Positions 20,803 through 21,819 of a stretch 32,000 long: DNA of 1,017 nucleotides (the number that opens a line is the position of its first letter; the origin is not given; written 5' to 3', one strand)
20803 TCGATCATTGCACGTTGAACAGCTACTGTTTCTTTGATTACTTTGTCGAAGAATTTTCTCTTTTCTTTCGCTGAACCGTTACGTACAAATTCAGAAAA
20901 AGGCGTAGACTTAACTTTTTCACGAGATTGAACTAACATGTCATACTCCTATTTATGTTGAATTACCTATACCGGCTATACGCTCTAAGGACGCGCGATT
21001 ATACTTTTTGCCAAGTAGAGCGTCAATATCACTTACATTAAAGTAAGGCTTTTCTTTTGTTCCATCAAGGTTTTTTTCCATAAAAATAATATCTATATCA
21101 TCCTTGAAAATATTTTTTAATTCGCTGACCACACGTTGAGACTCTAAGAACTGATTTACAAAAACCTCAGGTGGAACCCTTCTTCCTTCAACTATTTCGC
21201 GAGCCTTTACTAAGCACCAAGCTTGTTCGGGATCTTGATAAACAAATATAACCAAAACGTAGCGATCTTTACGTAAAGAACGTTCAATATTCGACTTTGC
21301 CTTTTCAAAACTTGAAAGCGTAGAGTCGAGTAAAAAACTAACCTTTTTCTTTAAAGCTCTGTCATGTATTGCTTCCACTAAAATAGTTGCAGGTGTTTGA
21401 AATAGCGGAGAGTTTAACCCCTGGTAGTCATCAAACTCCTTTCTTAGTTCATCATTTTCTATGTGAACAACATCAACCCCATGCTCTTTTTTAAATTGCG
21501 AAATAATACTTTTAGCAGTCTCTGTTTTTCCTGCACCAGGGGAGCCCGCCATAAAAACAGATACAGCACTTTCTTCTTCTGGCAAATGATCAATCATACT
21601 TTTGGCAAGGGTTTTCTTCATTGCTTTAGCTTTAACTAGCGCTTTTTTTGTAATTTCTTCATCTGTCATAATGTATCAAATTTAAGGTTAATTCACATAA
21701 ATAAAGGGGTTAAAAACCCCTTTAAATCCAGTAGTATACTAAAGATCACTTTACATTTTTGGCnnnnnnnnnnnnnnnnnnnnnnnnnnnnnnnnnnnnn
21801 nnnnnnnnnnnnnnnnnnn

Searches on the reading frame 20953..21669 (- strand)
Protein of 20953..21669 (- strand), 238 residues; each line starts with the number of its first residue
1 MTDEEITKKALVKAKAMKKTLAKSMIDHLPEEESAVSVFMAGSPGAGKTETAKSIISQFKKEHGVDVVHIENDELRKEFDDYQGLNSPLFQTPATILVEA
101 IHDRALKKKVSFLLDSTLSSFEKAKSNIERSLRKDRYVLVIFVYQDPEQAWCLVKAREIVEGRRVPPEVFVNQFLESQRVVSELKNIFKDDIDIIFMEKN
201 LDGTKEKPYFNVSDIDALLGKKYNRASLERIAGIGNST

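Call 4: search_protein_families(library=pfam, max_evalue=1, proteins=[window:20953-21669:-])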
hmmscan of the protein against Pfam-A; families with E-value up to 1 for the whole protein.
window:20953-21669:- (238 aa): 26 families (the best 25 are shown)
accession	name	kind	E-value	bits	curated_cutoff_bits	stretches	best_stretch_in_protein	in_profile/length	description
PF06414.18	Zeta_toxin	-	1.4e-33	116.5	22.3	1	29-196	10-185/199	Zeta toxin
PF13671.12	AAA_33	-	6.1e-05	23.8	27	1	38-125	2-86/143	AAA domain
PF20720.3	nSTAND3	-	0.00054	20.1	27.2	1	37-72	19-53/155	Novel STAND NTPase 3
PF05673.19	DUF815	-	0.00073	19.2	23.8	1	5-76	24-93/249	Protein of unknown function (DUF815)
PF08433.16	KTI12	-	0.00078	19.5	22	1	38-117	4-79/271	Chromatin associated protein KTI12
PF00004.35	AAA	-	0.00088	20.2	21.2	1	39-82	2-38/131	ATPase family associated with various cellular activities (AAA)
PF24883.2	NPHP3_N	-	0.00091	19.9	24.8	2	37-67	24-53/164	Nephrocystin 3, N-terminal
PF00931.28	NB-ARC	-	0.0033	17.2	23.5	1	22-140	5-105/248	NB-ARC domain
PF01637.24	ATPase_2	-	0.0061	16.8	33.2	1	26-141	11-115/225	ATPase domain predominantly from Archaea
PF01583.26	APS_kinase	-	0.0066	16.9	21.1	1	36-146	3-110/152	Adenylylsulphate kinase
PF00063.27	Myosin_head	-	0.0093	14.7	33.3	1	21-59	71-109/679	Myosin head (motor domain)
PF04851.21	ResIII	-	0.0099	16.2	22.5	1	19-142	9-131/164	Type III restriction enzyme, res subunit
PF04634.17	YezG-like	-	0.016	15.8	21.7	1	140-197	36-92/146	Immunity protein YezG-like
PF13207.12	AAA_17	-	0.028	15.1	27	1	42-148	2-113/136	AAA domain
PF13245.12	AAA_19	-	0.031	14.9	25.1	1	38-65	14-41/134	AAA domain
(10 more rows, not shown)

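Call 5: search_protein_families(library=padloc, max_evalue=1, proteins=[window:20953-21669:-])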
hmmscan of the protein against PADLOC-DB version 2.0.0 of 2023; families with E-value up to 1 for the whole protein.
window:20953-21669:- (238 aa): 10 families
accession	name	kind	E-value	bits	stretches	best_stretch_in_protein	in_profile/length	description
PDLC03838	DolB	-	9.2e-05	19.8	1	8-61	138-192/375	-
PDLC04606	PDC-M37B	-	0.00024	18.4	1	31-65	170-204/390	-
PDLC04140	mad8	-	0.0004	18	1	38-97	30-70/314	mads_8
PDLC04605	PDC-M37B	-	0.0015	15.7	1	31-62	300-331/518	-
PDLC02793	SspF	-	0.0022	14.4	1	1-62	16-79/600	SspF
PDLC05079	PDC-S73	-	0.0032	14.3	1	34-73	190-228/752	-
PDLC02373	dCTPase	-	0.0059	13.5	1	14-141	134-219/630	-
PDLC02196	IetA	-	0.012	13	1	34-59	121-146/374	-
PDLC00914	TRIP13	-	0.021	12.3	1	37-69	73-105/302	TRIP13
PDLC05014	PDC-S41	-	0.03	10.6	1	15-59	213-259/657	-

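Call 7: search_protein_families(library=ncbifam, max_evalue=0.001, proteins=[window:20953-21669:-])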
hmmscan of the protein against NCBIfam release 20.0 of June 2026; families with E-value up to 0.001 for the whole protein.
window:20953-21669:- (238 aa): 2 families
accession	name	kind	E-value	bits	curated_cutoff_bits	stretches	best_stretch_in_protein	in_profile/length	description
TIGR03574.1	selen_PSTK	equivalog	5.4e-06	26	290.5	1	39-173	3-128/249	L-seryl-tRNA(Sec) kinase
NF003229.0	PRK04195.1-5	equivalog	0.00094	18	280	0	11-62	19-71/413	replication factor C large subunit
